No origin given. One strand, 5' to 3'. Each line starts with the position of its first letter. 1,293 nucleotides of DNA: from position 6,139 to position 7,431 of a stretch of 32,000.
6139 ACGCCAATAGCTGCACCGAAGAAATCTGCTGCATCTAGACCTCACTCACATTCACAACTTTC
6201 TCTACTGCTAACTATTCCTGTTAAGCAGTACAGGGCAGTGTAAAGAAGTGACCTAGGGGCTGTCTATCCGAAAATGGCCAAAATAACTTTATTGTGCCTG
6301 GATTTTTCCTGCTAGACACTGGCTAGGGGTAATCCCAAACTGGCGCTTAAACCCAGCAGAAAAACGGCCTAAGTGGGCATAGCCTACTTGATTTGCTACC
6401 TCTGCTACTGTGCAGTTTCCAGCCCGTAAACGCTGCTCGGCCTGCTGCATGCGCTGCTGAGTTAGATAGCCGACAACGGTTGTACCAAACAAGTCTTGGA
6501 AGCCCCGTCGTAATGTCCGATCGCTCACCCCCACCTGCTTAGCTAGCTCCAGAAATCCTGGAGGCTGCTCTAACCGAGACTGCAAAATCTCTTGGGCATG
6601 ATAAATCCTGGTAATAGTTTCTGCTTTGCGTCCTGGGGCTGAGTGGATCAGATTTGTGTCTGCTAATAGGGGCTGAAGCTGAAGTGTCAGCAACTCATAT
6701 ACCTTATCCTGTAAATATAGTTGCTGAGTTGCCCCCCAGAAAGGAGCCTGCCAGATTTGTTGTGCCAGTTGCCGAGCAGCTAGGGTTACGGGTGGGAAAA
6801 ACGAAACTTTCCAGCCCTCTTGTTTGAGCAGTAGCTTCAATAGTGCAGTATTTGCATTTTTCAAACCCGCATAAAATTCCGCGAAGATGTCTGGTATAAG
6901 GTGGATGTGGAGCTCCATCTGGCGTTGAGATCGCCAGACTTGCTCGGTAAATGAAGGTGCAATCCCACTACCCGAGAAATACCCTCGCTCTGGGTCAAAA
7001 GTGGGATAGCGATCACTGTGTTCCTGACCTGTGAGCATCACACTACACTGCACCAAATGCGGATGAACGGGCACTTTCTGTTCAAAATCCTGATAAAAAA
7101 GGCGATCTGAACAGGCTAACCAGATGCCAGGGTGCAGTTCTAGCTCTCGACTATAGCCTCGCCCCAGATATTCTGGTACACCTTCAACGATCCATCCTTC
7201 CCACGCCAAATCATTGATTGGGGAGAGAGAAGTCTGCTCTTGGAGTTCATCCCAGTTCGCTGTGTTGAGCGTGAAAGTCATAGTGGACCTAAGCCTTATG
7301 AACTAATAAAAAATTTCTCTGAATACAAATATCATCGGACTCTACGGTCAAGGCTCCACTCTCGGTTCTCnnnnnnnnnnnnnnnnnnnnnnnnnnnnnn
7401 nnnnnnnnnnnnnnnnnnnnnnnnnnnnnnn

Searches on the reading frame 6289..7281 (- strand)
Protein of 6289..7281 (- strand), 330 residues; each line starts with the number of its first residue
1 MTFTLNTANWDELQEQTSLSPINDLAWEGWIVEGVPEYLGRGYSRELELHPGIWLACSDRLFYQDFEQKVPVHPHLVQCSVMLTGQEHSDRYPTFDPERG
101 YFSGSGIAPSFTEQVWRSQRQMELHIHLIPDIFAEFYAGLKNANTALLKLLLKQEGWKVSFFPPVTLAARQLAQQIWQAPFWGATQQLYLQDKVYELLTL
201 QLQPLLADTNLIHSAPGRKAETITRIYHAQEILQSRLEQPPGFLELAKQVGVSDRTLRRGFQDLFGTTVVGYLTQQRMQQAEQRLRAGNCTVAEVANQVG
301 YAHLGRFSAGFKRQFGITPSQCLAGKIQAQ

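Call 61: search_protein_families(library=pfam, proteins=[window:6289-7281:-])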
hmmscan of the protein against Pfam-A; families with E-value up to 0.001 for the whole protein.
window:6289-7281:- (330 aa): 2 families
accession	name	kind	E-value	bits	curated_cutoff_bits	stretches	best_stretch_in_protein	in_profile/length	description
PF12833.13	HTH_18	-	2.3e-23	82.7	33.6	1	246-322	1-77/80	Helix-turn-helix domain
PF00165.29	HTH_AraC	-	4.5e-11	43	26.6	1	285-321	1-39/42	Bacterial regulatory helix-turn-helix proteins, AraC family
